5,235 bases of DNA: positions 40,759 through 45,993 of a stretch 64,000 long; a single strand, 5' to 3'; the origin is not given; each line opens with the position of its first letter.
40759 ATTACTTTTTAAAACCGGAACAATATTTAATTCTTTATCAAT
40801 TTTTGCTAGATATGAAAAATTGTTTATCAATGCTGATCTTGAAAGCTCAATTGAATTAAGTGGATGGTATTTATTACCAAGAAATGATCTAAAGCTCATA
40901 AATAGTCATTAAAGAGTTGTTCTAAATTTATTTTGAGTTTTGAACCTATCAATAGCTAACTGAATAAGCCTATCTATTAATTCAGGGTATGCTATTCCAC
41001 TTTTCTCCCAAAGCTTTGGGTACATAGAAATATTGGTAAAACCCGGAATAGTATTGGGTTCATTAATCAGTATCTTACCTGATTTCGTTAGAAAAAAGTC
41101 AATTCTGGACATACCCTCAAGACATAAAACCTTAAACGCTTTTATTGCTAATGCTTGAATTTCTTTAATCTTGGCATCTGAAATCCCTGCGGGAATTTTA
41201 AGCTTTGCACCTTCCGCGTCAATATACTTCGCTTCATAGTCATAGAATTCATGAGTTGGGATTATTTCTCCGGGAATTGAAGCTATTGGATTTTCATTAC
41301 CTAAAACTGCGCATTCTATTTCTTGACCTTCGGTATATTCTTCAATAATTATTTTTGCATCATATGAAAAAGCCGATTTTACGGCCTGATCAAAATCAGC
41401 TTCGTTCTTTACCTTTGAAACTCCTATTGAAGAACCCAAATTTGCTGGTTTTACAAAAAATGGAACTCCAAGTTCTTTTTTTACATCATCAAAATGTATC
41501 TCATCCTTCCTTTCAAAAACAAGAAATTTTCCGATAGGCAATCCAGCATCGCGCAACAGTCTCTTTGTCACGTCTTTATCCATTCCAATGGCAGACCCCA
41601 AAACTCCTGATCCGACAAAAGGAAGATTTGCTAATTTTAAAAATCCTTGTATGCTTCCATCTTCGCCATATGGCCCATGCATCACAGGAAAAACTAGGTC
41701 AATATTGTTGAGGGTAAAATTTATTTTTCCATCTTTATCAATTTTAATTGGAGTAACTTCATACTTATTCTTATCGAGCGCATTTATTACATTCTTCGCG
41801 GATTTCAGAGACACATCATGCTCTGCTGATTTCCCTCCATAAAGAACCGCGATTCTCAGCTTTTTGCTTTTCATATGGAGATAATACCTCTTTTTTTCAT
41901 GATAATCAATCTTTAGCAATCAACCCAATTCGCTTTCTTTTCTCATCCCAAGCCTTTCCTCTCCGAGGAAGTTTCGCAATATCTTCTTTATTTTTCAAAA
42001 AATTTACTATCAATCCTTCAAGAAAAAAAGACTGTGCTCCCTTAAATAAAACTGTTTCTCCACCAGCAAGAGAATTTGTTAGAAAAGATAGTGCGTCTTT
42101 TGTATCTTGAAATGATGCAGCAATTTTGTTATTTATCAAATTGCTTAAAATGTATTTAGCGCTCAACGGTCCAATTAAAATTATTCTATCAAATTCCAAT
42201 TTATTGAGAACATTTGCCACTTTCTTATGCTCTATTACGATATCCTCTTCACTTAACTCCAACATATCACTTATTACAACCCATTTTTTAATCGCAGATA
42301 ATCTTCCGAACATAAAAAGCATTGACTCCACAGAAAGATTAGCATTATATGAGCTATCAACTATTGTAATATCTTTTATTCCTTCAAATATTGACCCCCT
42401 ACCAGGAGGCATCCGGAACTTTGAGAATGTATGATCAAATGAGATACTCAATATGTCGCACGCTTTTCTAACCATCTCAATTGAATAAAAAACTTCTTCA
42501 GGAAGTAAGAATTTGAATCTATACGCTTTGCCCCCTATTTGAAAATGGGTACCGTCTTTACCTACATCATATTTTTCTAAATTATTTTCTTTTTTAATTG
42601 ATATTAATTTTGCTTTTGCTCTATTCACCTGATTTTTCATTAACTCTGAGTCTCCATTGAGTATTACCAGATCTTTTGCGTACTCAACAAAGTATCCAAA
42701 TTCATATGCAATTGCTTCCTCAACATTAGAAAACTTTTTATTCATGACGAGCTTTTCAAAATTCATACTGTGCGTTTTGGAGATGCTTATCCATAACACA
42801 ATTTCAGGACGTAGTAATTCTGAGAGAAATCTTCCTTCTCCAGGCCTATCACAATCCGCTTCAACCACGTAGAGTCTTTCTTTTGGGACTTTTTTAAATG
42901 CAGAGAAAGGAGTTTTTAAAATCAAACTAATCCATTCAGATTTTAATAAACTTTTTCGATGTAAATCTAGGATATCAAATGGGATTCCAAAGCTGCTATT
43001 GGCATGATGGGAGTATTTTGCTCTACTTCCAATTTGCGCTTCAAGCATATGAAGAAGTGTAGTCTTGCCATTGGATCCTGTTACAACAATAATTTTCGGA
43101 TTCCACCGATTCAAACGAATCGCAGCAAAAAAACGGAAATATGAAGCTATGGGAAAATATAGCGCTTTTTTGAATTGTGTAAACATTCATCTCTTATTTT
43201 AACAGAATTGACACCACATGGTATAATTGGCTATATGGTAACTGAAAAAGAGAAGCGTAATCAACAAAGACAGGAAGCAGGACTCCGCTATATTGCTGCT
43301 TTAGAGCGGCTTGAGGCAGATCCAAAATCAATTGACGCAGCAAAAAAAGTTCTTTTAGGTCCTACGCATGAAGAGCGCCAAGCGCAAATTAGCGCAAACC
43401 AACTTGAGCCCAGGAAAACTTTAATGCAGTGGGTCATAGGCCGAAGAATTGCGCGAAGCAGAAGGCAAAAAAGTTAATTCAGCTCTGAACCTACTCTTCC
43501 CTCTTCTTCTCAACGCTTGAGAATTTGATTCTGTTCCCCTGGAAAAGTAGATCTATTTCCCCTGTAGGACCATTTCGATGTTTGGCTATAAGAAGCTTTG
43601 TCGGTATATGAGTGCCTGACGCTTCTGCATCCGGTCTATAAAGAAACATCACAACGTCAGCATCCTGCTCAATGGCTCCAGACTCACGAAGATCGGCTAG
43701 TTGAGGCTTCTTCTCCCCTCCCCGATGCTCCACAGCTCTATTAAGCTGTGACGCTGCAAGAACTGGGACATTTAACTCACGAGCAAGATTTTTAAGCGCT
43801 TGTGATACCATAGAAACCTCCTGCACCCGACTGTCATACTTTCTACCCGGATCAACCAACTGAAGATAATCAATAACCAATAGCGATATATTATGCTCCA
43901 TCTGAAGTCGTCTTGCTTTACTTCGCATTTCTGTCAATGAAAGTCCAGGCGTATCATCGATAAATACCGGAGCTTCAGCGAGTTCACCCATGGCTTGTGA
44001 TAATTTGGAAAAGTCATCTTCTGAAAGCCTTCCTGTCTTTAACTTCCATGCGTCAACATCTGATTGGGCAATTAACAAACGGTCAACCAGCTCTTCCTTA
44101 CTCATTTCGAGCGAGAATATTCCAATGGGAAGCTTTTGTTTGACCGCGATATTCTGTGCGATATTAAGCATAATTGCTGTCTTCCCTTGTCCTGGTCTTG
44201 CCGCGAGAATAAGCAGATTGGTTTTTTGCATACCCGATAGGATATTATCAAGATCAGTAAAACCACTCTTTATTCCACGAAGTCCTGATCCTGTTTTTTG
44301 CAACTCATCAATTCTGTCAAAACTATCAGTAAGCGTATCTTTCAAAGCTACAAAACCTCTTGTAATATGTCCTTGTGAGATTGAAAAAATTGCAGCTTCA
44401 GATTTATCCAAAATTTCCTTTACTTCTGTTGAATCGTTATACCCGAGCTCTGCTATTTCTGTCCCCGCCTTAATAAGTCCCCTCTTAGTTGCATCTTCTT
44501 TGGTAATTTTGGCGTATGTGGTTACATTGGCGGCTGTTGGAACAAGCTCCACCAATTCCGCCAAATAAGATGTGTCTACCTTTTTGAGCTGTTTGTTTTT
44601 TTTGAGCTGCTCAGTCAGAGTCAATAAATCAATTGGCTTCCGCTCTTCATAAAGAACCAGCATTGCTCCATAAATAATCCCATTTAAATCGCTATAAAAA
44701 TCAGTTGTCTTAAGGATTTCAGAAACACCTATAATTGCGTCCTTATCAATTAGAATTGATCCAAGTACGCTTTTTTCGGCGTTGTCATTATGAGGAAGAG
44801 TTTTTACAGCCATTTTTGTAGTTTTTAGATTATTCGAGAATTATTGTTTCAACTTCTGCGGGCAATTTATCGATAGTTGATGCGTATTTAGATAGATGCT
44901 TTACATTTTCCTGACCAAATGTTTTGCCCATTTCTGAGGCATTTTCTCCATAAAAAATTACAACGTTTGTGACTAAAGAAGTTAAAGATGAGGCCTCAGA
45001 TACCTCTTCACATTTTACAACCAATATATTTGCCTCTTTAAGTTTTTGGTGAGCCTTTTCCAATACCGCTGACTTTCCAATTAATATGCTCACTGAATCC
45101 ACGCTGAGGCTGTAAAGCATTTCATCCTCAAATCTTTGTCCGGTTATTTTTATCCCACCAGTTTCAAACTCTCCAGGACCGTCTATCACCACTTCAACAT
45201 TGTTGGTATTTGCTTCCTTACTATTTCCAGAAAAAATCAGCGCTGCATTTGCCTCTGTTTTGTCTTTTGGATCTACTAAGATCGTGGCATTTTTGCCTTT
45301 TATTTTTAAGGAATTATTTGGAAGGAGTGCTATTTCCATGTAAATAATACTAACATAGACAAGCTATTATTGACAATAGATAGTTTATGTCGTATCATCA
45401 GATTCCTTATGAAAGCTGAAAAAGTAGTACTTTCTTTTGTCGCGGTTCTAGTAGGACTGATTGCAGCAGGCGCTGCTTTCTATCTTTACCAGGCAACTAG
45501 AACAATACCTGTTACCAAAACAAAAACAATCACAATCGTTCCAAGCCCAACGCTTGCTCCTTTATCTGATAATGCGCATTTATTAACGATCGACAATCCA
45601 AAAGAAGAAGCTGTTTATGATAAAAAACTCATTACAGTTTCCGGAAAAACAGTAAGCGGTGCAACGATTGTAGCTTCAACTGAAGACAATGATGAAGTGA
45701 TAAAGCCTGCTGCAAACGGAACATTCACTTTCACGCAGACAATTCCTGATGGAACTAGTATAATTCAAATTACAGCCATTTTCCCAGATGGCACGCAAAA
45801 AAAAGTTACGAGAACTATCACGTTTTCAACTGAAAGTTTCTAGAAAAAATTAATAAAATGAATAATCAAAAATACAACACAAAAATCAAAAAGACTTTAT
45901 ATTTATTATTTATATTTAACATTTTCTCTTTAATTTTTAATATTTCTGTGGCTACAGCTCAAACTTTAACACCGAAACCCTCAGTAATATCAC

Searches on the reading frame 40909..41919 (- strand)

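Call 53: search_protein_families(library=pfam, proteins=[window:40909-41919:-], max_evalue=0.0001)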
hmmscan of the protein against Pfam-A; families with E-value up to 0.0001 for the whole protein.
window:40909-41919:- (336 aa): 6 families
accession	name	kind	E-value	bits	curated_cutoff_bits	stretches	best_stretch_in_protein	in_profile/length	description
PF07478.18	Dala_Dala_lig_C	-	6.4e-75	251.6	24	1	121-320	1-204/204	D-ala D-ala ligase C-terminus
PF01820.27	Dala_Dala_lig_N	-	8.1e-31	107.5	34.6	2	22-65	1-44/121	D-ala D-ala ligase N-terminus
PF02222.28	ATP-grasp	-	2.3e-11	44.1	27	1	121-287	2-158/179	ATP-grasp domain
PF13535.11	ATP-grasp_4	-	7.3e-07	29.4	27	1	151-285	2-145/160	ATP-grasp domain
PF02786.22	CPSase_L_D2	-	3.1e-05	24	19.8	0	114-290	1-178/211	Carbamoyl-phosphate synthase L chain, ATP binding domain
PF01071.24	GARS_A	-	3.5e-05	24.2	27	1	114-212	2-105/194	Phosphoribosylglycinamide synthetase, ATP-grasp (A) domain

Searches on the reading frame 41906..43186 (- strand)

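Call 53: search_protein_families(library=pfam, proteins=[window:41906-43186:-], max_evalue=0.0001)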
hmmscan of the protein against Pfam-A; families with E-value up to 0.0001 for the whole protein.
window:41906-43186:- (426 aa): 2 families
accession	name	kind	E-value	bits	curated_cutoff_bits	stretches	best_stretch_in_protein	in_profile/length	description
PF08245.18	Mur_ligase_M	-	3.3e-09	37.4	24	1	35-224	1-180/200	Mur ligase middle domain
PF02875.26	Mur_ligase_C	-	3.5e-06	28.3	28.4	1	262-384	1-126/127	Mur ligase, glutamate ligase domain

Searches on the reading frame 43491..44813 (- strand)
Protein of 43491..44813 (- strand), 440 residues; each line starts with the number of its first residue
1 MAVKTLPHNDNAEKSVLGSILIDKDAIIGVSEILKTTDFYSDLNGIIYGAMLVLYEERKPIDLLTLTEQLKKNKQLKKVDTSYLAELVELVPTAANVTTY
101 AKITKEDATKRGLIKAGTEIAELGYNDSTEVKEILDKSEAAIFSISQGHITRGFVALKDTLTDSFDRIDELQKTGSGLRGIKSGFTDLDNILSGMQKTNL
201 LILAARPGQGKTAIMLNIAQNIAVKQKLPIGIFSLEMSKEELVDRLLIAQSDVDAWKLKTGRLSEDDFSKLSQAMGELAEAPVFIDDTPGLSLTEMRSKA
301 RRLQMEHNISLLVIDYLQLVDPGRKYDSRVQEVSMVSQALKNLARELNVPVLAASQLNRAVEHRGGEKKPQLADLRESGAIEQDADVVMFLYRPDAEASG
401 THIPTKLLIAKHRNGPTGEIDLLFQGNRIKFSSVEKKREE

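Call 53: search_protein_families(library=pfam, proteins=[window:43491-44813:-], max_evalue=0.0001)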
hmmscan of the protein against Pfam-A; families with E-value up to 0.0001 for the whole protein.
window:43491-44813:- (440 aa): 3 families
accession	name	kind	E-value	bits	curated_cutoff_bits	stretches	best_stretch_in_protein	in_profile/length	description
PF03796.21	DnaB_C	-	6e-100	334.3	27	1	180-432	1-254/255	DnaB-like helicase C terminal domain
PF00772.26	DnaB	-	7.7e-30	103.4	23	1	6-106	2-103/103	DnaB-like helicase N terminal domain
PF13481.12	AAA_25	-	6.3e-13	49.2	27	1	180-357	14-190/195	AAA domain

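Call 55: find_homologous_proteins(query=window:43491-44813:-, max_evalue=1e-50)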
Query window:43491-44813:- (440 aa): 8000 proteins with E <= 1e-50 among 8000 candidates; the best 120 are listed.
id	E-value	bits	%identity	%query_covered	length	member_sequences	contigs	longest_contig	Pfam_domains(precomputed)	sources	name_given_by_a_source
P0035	1.9e-277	938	100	100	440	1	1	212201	PF03796.22,PF00772.27,PF13481.13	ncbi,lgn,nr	ncbi:MAG TPA: replicative DNA helicase [Candidatus Limnocylindrales bacterium]|nr:replicative DNA he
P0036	1.2e-263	892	93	100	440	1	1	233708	PF03796.22,PF00772.27,PF13481.13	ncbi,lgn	-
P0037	8.0e-258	873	91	100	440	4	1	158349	PF03796.22,PF00772.27,PF13481.13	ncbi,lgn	-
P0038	1.4e-252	856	89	100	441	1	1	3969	PF03796.22,PF00772.27,PF13481.13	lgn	-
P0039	2.8e-252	855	89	100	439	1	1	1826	PF03796.22,PF00772.27,PF13481.13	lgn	-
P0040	3.8e-252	854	89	100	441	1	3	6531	PF03796.22,PF00772.27,PF13481.13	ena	-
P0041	2.2e-251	852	88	100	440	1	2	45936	PF03796.22,PF00772.27,PF13481.13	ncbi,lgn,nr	ncbi:MAG TPA: replicative DNA helicase [Candidatus Saccharimonadales bacterium]|nr:replicative DNA h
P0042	3.2e-251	851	88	100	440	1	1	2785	PF03796.22,PF00772.27,PF13481.13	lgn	-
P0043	5.2e-251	851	88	100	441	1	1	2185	PF03796.22,PF00772.27,PF13481.13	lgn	-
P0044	1.2e-250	850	88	100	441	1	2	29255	PF03796.22,PF00772.27,PF13481.13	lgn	-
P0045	1.3e-250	849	89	100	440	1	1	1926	PF03796.22,PF00772.27,PF13481.13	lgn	-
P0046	2.1e-249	845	88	100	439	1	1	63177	PF03796.22,PF00772.27,PF13481.13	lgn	-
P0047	3.4e-249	845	88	100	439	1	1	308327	PF03796.22,PF00772.27,PF13481.13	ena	-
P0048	5.1e-249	844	88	100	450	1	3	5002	PF03796.22,PF00772.27,PF13481.13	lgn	-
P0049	1.3e-248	843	88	100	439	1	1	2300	PF03796.22,PF00772.27,PF13481.13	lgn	-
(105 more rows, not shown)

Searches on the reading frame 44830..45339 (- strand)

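Call 53: search_protein_families(library=pfam, proteins=[window:44830-45339:-], max_evalue=0.0001)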
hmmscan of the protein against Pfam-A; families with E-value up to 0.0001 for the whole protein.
window:44830-45339:- (169 aa): 0 families

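Call 85: search_protein_families(library=pfam, proteins=[window:44830-45339:-], max_evalue=0.01)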
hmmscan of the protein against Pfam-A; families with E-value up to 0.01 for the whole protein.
window:44830-45339:- (169 aa): 1 family
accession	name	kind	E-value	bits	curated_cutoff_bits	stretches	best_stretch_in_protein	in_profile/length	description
PF13483.12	Lactamase_B_3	-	0.0081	16.6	24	0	3-69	2-79/160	Beta-lactamase superfamily domain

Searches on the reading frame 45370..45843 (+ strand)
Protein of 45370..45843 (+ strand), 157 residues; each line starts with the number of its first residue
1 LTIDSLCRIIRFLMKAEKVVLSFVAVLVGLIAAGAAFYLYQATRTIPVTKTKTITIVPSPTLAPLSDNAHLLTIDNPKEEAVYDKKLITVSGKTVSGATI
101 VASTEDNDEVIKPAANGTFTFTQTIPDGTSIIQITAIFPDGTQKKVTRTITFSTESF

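Call 53: search_protein_families(library=pfam, proteins=[window:45370-45843:+], max_evalue=0.0001)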
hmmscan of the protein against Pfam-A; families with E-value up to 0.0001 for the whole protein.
window:45370-45843:+ (157 aa): 0 families

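Call 85: search_protein_families(library=pfam, proteins=[window:45370-45843:+], max_evalue=0.01)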
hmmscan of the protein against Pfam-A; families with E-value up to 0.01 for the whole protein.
window:45370-45843:+ (157 aa): 1 family
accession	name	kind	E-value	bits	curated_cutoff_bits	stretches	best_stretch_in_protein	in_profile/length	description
PF09136.16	Glucodextran_B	-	0.00013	22.3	27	1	72-152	3-81/83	Glucodextranase, domain B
